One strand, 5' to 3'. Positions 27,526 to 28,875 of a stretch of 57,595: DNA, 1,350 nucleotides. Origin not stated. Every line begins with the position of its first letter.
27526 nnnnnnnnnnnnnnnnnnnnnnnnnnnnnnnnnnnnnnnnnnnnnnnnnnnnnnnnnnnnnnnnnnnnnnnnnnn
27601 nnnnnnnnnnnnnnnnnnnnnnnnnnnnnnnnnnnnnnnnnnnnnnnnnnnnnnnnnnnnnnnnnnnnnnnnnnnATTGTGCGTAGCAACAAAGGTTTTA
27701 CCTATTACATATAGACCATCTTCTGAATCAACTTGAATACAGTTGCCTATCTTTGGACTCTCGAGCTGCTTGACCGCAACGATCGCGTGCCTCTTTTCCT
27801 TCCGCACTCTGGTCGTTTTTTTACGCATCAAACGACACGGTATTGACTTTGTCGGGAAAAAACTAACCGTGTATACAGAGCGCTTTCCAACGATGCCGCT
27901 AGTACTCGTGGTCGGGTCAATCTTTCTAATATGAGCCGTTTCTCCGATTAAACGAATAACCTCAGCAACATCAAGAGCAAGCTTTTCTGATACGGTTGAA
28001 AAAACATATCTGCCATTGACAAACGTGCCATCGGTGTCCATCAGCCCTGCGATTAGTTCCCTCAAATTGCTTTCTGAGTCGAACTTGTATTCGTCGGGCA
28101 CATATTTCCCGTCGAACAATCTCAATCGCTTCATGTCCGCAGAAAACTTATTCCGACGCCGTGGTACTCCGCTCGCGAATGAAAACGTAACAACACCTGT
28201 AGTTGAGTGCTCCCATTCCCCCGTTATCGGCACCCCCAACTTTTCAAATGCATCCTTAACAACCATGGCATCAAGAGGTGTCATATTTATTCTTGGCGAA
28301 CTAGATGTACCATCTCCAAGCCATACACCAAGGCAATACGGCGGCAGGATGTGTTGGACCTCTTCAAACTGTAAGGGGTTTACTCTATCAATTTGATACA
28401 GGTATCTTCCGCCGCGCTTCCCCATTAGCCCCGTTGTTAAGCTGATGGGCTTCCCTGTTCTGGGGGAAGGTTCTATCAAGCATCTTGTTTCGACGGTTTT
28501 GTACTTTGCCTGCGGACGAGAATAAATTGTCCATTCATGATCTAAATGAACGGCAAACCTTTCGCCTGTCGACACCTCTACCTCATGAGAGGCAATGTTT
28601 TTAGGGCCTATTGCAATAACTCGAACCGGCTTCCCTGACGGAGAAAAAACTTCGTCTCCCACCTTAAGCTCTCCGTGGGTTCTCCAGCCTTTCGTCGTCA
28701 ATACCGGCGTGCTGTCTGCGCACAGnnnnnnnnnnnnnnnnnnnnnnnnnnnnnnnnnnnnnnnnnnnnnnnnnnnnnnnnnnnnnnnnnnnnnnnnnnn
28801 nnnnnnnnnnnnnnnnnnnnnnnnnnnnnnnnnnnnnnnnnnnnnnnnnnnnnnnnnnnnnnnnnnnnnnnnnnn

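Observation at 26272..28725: Large terminase split by two related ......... inteins that carry the class 3 (W-C-T) signature and non-nucleophilic first residues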

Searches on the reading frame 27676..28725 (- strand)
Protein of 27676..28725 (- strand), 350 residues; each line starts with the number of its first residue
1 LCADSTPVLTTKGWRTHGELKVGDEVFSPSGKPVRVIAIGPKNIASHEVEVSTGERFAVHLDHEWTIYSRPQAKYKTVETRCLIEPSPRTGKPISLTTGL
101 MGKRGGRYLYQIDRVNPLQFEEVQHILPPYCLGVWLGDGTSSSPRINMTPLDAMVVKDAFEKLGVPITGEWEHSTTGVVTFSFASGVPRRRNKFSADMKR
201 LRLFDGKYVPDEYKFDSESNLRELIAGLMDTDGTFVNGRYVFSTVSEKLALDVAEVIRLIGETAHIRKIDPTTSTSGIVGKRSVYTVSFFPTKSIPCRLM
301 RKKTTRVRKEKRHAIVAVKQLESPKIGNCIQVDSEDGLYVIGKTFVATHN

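Call 4: search_protein_families(library=pfam, proteins=[window:27676-28725:-], max_evalue=1)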
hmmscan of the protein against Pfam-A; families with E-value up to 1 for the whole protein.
window:27676-28725:- (350 aa): 2 families
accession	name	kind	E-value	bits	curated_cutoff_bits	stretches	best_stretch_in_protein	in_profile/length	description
PF14528.11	LAGLIDADG_3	-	2.8e-06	27.9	22.5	1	221-285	3-75/82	LAGLIDADG-like domain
PF13403.11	Hint_2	-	0.11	13.3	28.4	1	5-51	6-52/147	Hint domain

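Call 14: search_solved_structures(query=window:27676-28725:-, max_evalue=1, show_alignments=2)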
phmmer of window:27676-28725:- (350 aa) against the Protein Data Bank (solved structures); distinct sequences matched with E-value up to 1: 5.
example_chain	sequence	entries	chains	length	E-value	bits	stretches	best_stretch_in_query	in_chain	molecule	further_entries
6rix_A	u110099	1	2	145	4.2e-09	39.3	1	5-68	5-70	Replicative DNA helicase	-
6bs8_A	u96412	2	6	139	9.2e-09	38.2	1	4-66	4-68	Replicative DNA helicase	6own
6riy_A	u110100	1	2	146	1.9e-08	37.1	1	5-68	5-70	Replicative DNA helicase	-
6ynw_e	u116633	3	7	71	0.86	12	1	155-190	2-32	subunit epsilon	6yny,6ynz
7asw_A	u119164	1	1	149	0.97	11.8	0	266-342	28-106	Thioredoxin-related protein CITRX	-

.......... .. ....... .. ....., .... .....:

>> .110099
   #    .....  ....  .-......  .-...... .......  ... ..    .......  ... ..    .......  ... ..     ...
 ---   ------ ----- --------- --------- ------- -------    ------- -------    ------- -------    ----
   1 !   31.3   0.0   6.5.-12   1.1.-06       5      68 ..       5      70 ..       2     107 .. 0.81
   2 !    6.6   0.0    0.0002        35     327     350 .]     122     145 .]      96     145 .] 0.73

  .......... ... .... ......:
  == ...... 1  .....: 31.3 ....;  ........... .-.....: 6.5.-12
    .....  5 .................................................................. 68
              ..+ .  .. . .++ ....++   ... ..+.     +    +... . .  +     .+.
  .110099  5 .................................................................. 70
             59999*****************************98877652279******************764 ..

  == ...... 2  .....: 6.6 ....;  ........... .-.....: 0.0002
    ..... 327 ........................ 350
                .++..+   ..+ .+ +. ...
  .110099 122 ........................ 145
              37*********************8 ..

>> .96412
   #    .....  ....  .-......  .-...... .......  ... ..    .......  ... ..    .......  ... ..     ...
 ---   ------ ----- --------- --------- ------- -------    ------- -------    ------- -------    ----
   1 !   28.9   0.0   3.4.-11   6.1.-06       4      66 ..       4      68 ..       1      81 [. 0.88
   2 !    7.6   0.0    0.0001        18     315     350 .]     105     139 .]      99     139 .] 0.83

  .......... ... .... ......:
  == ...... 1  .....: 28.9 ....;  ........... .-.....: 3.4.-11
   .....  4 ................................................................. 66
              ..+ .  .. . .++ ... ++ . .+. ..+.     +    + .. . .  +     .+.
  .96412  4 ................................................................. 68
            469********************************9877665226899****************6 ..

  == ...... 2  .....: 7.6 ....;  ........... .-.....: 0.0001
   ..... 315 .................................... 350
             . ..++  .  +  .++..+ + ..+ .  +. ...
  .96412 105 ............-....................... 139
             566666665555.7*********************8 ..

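Call 20: find_homologous_proteins(query=window:27676-28725:-, max_evalue=0.001)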
Query window:27676-28725:- (350 aa): 26 proteins with E <= 0.001 among 2371 candidates.
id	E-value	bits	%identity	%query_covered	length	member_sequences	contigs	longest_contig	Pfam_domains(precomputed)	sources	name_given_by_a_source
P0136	1.6e-114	401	55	100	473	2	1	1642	PF14528.12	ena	-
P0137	7.5e-54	201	35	100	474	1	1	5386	PF14528.12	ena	-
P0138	3.5e-53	199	36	99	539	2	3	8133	PF05204.20,PF03237.22,PF14528.12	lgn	-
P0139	5.6e-51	192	37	97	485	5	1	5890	PF05204.20,PF14528.12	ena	-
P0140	5.6e-51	192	38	88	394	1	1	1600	PF05204.20,PF14528.12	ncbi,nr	ncbi:hypothetical protein KA005_78595, partial [bacterium]|nr:hypothetical protein [bacterium]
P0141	4.3e-50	189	38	83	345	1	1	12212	PF05204.20,PF14528.12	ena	-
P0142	1.1e-38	151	38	88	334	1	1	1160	-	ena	-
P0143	1.9e-30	124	41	53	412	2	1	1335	-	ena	-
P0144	3.7e-25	107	29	99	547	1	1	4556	PF22769.2,PF14528.12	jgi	-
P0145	5.6e-25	106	29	99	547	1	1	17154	PF22769.2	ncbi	-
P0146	5.8e-25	106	30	99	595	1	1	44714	PF14528.12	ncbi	-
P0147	6.5e-25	106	29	99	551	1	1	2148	PF05204.20,PF22569.2,PF22769.2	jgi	jgi:deoxycytidine triphosphate deaminase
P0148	9.1e-25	106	30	100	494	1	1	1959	PF06559.17,PF22769.2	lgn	-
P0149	5.0e-24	103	31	99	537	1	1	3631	PF06559.17,PF22769.2,PF14528.12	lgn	-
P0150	1.9e-23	101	28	99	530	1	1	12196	PF22769.2,PF14528.12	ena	-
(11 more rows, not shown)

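Call 31: search_dna_similar(query=window:27676-28725:-, collection=phages, mode=protein, max_rows=30, max_evalue=0.00001)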
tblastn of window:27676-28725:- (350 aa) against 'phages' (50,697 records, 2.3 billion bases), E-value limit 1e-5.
Records with a match: 726; places in all: 741; records where one place covers at least 80% of the query: 520.
Best place of each record, by identity: <60% 726.
By first word of the organism name: Mycobacterium 299; Salmonella 183; Klebsiella 39; Escherichia 27; Vibrio 24; Pseudomonas 20; Aeromonas 16; Gordonia 15; Enterococcus 14; Bacteroides 10; and 40 more.
By host as written in the record: Mycobacterium smegmatis mc2 155 229; Salmonella enterica 43; - 40; Mycobacterium smegmatis mc#155 34; Salmonella enterica subsp. enterica serovar Enteritidis 28; Salmonella enterica subsp. enterica serovar Typhimurium 27; Klebsiella pneumoniae 21; Salmonella sp. 16; and 149 more.
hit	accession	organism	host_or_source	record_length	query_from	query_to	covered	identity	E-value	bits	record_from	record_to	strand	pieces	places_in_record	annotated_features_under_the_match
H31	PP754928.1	Porphyromonas phage phage005b_ATCC49417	Porphyromonas gingivalis ATCC 49417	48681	3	350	99%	37.7%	4e-53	194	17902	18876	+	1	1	terminase large subunit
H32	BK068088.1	Porphyromonas phage phage005a_ATCC49417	Porphyromonas gingivalis ATCC 49417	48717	3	350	99%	37.7%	4e-53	194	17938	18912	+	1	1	terminase LSU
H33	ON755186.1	Gordonia phage APunk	Gordonia terrae 3612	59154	1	350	100%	35.9%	6e-52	190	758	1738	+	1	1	2: terminase large subunit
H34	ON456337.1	Gordonia Phage Sampson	Gordonia terrae 3612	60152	1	350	100%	35.9%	6e-52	190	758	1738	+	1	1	2: terminase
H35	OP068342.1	Gordonia phage ViaConlectus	Gordonia terrae 3612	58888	1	350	100%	35.9%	7e-52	190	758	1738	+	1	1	2: terminase large subunit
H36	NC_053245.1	Gordonia phage Ali17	Gordonia terrae CAG3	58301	1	350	100%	35.9%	7e-52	190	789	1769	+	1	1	2: exonuclease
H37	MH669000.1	Gordonia phage Ali17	Gordonia terrae CAG3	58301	1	350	100%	35.9%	7e-52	190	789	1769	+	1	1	2: terminase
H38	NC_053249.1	Gordonia phage Verity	Gordonia terrae 3612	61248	1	350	100%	35.6%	4e-52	191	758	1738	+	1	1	2: exonuclease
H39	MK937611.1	Gordonia phage Verity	Gordonia terrae 3612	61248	1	350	100%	35.6%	4e-52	191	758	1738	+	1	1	2: terminase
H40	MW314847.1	Gordonia phage Delrey21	Gordonia terrae 3612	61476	1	350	100%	35.6%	4e-52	191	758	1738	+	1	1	2: terminase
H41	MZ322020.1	Gordonia phage DoctorFroggo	Gordonia terrae 3612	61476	1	350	100%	35.6%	4e-52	191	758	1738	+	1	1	2: terminase large subunit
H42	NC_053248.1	Gordonia phage Zipp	Gordonia terrae 3612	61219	1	350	100%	35.6%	5e-52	191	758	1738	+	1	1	2: exonuclease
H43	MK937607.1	Gordonia phage Zipp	Gordonia terrae 3612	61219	1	350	100%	35.6%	5e-52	191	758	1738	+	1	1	2: terminase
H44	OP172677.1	Bacteroides phage BF702P1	Bacteroides fragilis DA702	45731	3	350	99%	34.1%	3e-46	174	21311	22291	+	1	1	hypothetical protein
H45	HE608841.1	Bacteroides phage B124-14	Bacteroides fragilis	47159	3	350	99%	34.1%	3e-46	174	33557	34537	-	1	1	putative phage terminase large subunit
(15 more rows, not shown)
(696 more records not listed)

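Call 55: search_protein_representatives(alignment_id=A3)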
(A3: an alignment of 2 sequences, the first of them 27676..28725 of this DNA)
Query: 2 sequences, 357 profile positions. Proteins with E-value up to 0.001 (for the whole library): 20208; up to 1e-10: 15837; up to 1e-30: 3299. The best 150 are listed.
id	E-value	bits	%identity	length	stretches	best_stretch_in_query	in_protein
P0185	8.8e-123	426.2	-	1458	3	2-357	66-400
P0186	5.5e-122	423.6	-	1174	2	1-357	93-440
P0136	2.6e-113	395.1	-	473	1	1-357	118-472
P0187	7.4e-109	380.4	-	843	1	1-357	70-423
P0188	1.7e-104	366.1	-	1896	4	3-357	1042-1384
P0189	1.4e-98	346.7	-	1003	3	1-357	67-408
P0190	1.0e-91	324.1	-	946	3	3-357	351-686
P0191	3.8e-91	322.2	-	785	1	2-357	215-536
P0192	5.6e-90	318.3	-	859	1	1-357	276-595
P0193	7.3e-90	318.0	-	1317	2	5-357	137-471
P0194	1.6e-89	316.8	-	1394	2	5-357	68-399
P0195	2.6e-89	316.1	-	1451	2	5-357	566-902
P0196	4.1e-89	315.5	-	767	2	2-357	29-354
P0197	2.3e-88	313.0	-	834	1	2-357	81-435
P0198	2.3e-88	313.0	-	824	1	1-357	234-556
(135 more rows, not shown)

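Call 62: predict_structure(alignment_id=A5)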
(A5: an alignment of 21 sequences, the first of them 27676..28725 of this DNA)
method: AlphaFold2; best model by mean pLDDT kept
length: 350 residues; sequences in the alignment: 21
mean_pLDDT: 92.1   pTM: 0.89
mean pLDDT of the five models: 92.1, 91.9, 91.8, 91.5, 90.8
residues with pLDDT >= 90: 281; 70-90: 53; 50-70: 13; < 50: 3
segments of 3 or more residues with pLDDT < 50: none
pLDDT, mean of each block of 10 residues (from residue 1): 97 97 97 97 97 96 95 95 90 90 89 95 95 94 89 95 91 94 67 83 91 96 98 94 96 97 95 64 93 95 86 94 97 95 91
secondary structure, 60 per line:
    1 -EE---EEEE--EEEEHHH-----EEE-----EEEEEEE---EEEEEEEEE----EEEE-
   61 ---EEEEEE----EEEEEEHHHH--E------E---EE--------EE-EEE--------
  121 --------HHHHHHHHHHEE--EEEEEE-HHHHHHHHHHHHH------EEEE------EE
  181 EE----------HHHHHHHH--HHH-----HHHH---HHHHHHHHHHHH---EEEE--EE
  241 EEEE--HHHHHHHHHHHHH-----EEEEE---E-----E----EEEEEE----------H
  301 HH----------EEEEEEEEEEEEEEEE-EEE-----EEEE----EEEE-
elements in order: E7-10 E13-16 E25-27 E33-39 E43-51 E56-59 E64-69 E74-79 H80-83 E110-112 H129-138 E143-148 H150-162 E169-172 E179-182 H193-200 H211-214 H218-229 E233-236 E239-244 H247-259 E265-269 E284-289 E313-328 E330-332 E338-341 E346-349

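Call 65: fold_search(model_id=the predicted structure, library=pdb)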
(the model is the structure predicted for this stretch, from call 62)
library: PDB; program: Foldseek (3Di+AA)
matches with E <= 10: 560; with E <= 0.001: 67
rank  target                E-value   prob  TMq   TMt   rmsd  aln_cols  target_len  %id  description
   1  1vde_A                9.3e-18  1.00  0.72  0.60   8.0       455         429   16  PI-SCEI, A HOMING ENDONUCLEASE WITH PROTEIN SPLICING ACTIVITY (released 1998-04-08)
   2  1vde_B                2.2e-17  1.00  0.72  0.60   7.8       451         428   15  PI-SCEI, A HOMING ENDONUCLEASE WITH PROTEIN SPLICING ACTIVITY (released 1998-04-08)
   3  1ef0_A                5.1e-17  1.00  0.71  0.60   7.3       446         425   14  CRYSTAL STRUCTURE OF PI-SCEI MINIPRECURSOR (released 2000-06-07)
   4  1lws_A                6.8e-17  1.00  0.70  0.58   8.6       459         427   16  Crystal structure of the intein homing endonuclease PI-SceI bound to its recognition sequence (released 2002-09-27)
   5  1lwt_A                9.7e-17  1.00  0.73  0.58   8.9       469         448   14  Crystal structure of the intein homing endonuclease PI-SceI bound to its substrate DNA (Ca2+ free) (released 2002-09-27)
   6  1dfa                  2.6e-16  1.00  0.68  0.60   6.9       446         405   14  CRYSTAL STRUCTURE OF PI-SCEI IN C2 SPACE GROUP (released 1999-12-08)
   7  1um2_B                4.2e-16  1.00  0.71  0.60   8.9       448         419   15  Crystal Structure of the Vma1-Derived Endonuclease with the Ligated Extein Segment (released 2004-09-22)
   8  1jva_B                1.3e-15  1.00  0.69  0.57   8.4       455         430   14  CRYSTAL STRUCTURE OF THE VMA1-DERIVED ENDONUCLEASE BEARING THE N AND C EXTEIN PROPEPTIDES (released 2002-08-29)
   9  1jva_A                1.6e-15  1.00  0.69  0.57   9.4       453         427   14  CRYSTAL STRUCTURE OF THE VMA1-DERIVED ENDONUCLEASE BEARING THE N AND C EXTEIN PROPEPTIDES (released 2002-08-29)
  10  1ef0_B                2.3e-15  1.00  0.67  0.61   8.0       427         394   16  CRYSTAL STRUCTURE OF PI-SCEI MINIPRECURSOR (released 2000-06-07)
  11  7qsu                  6.2e-15  1.00  0.56  0.55   6.8       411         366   16  Crystal structure of homing endonuclease-associated TliVMA intein (C1A, d333-339) (released 2022-03-30)
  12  1um2_A                2.5e-14  1.00  0.68  0.58   9.0       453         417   13  Crystal Structure of the Vma1-Derived Endonuclease with the Ligated Extein Segment (released 2004-09-22)
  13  7qss                  1.9e-12  1.00  0.55  0.46  11.6       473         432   15  Crystal structure of homing endonuclease-associated TliVMA intein (C1A) (released 2022-03-30)
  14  7qst                  3.1e-12  1.00  0.57  0.55   9.5       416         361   13  Crystal structure of homing endonuclease-associated PhoVMA intein (C1A) (released 2022-03-30)
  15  1dq3                  5.1e-11  1.00  0.59  0.47  10.3       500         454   13  CRYSTAL STRUCTURE OF AN ARCHAEAL INTEIN-ENCODED HOMING ENDONUCLEASE PI-PFUI (released 2000-07-05)
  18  6rix_B                3.9e-06  1.00  0.28  0.73  16.2       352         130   12  Crystal structure of MchDnaB-1 intein (released 2020-05-13)
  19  6rix_A                4.4e-06  1.00  0.21  0.54   8.5       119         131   24  Crystal structure of MchDnaB-1 intein (released 2020-05-13)
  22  6bs8_A                1.2e-05  1.00  0.19  0.50   7.1       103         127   24  The class 3 DnaB intein from Mycobacterium smegmatis (released 2018-11-21)
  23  6bs8_C                1.6e-05  1.00  0.27  0.75  13.4       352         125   12  The class 3 DnaB intein from Mycobacterium smegmatis (released 2018-11-21)
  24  6bs8_B                1.8e-05  1.00  0.27  0.72  17.3       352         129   12  The class 3 DnaB intein from Mycobacterium smegmatis (released 2018-11-21)
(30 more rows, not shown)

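Call 72: search_protein_families(library=pfam, proteins=[P0185, P0186, P0190, P0191, P0192, P0198, P0193, P0194], max_evalue=0.001)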
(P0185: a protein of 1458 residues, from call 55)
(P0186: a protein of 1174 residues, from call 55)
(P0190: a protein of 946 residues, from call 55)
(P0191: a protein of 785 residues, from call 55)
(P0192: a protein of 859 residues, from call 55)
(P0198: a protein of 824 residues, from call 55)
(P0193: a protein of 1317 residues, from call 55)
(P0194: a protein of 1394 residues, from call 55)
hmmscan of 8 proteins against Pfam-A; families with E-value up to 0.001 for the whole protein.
P0185 (1458 aa): 5 families
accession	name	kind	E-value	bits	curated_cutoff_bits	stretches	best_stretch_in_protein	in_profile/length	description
PF14528.11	LAGLIDADG_3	-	8.5e-19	68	22.5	2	271-358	4-77/82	LAGLIDADG-like domain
PF05204.19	Hom_end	-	1.7e-12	47.9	21.1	0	1107-1165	16-75/110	Homing endonuclease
PF03237.21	Terminase_6N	-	2.7e-09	37.4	22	1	402-516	12-113/215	Terminase large subunit, T4likevirus-type, N-terminal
PF14890.11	Intein_splicing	-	3.3e-07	30.7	35.8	0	995-1239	10-153/155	Intein splicing domain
PF05203.21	Hom_end_hint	-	1e-05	26.1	32.1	0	982-1015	3-35/228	Hom_end-associated Hint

P0186 (1174 aa): 3 families
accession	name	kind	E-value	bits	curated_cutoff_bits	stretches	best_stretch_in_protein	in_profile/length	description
PF14528.11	LAGLIDADG_3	-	3e-15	56.7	22.5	2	730-795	2-69/82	LAGLIDADG-like domain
PF05204.19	Hom_end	-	2.8e-13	50.4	21.1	2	298-370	2-76/110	Homing endonuclease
PF17289.8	Terminase_6C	-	1.4e-06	28.8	22.6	1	1034-1144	33-153/155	Terminase RNaseH-like domain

P0190 (946 aa): 3 families
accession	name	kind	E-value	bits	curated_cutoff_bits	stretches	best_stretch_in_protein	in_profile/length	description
PF14528.11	LAGLIDADG_3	-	7.1e-10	39.5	22.5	1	547-621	3-74/82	LAGLIDADG-like domain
PF05204.19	Hom_end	-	1.1e-07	32.4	21.1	1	535-604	2-72/110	Homing endonuclease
PF17289.8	Terminase_6C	-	1.7e-06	28.6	22.6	1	776-927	2-154/155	Terminase RNaseH-like domain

P0191 (785 aa): 4 families
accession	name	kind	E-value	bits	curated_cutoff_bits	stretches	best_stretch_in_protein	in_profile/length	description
PF14528.11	LAGLIDADG_3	-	1.7e-07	31.8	22.5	1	403-474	3-77/82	LAGLIDADG-like domain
PF22530.2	Terminase-T7_RNaseH-like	-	2.4e-05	25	27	1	627-730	2-102/108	Terminase Bacteriophage T7, Ribonuclease H-like domain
PF05204.19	Hom_end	-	0.00023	21.7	21.1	0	392-456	3-65/110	Homing endonuclease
PF17289.8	Terminase_6C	-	0.00056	20.4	22.6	0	625-770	2-149/155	Terminase RNaseH-like domain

P0192 (859 aa): 2 families
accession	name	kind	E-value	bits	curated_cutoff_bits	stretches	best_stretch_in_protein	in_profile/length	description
PF14528.11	LAGLIDADG_3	-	8.1e-06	26.5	22.5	1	464-519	4-60/82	LAGLIDADG-like domain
PF22530.2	Terminase-T7_RNaseH-like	-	0.00034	21.3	27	0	694-789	2-97/108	Terminase Bacteriophage T7, Ribonuclease H-like domain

P0198 (824 aa): 3 families
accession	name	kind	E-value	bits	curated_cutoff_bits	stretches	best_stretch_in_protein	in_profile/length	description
PF17289.8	Terminase_6C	-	1.7e-11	44.7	22.6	1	657-801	2-153/155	Terminase RNaseH-like domain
PF03237.21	Terminase_6N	-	2.2e-10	41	22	1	72-236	2-153/215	Terminase large subunit, T4likevirus-type, N-terminal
PF05204.19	Hom_end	-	0.00076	20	21.1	0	409-472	2-68/110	Homing endonuclease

P0193 (1317 aa): 3 families
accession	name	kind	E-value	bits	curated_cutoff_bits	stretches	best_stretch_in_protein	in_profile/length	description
PF14528.11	LAGLIDADG_3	-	6.6e-13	49.2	22.5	2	334-385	1-55/82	LAGLIDADG-like domain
PF17289.8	Terminase_6C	-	3.2e-11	43.9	22.6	1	1143-1304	2-154/155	Terminase RNaseH-like domain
PF05204.19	Hom_end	-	9.4e-09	35.8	21.1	1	325-386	3-66/110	Homing endonuclease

P0194 (1394 aa): 3 families
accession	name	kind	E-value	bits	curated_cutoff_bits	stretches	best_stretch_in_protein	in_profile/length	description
PF14528.11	LAGLIDADG_3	-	4.4e-13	49.7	22.5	1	263-314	2-55/82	LAGLIDADG-like domain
PF17289.8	Terminase_6C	-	4.9e-08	33.5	22.6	1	1207-1368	2-154/155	Terminase RNaseH-like domain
PF05204.19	Hom_end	-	2.4e-05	24.8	21.1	0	255-309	5-60/110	Homing endonuclease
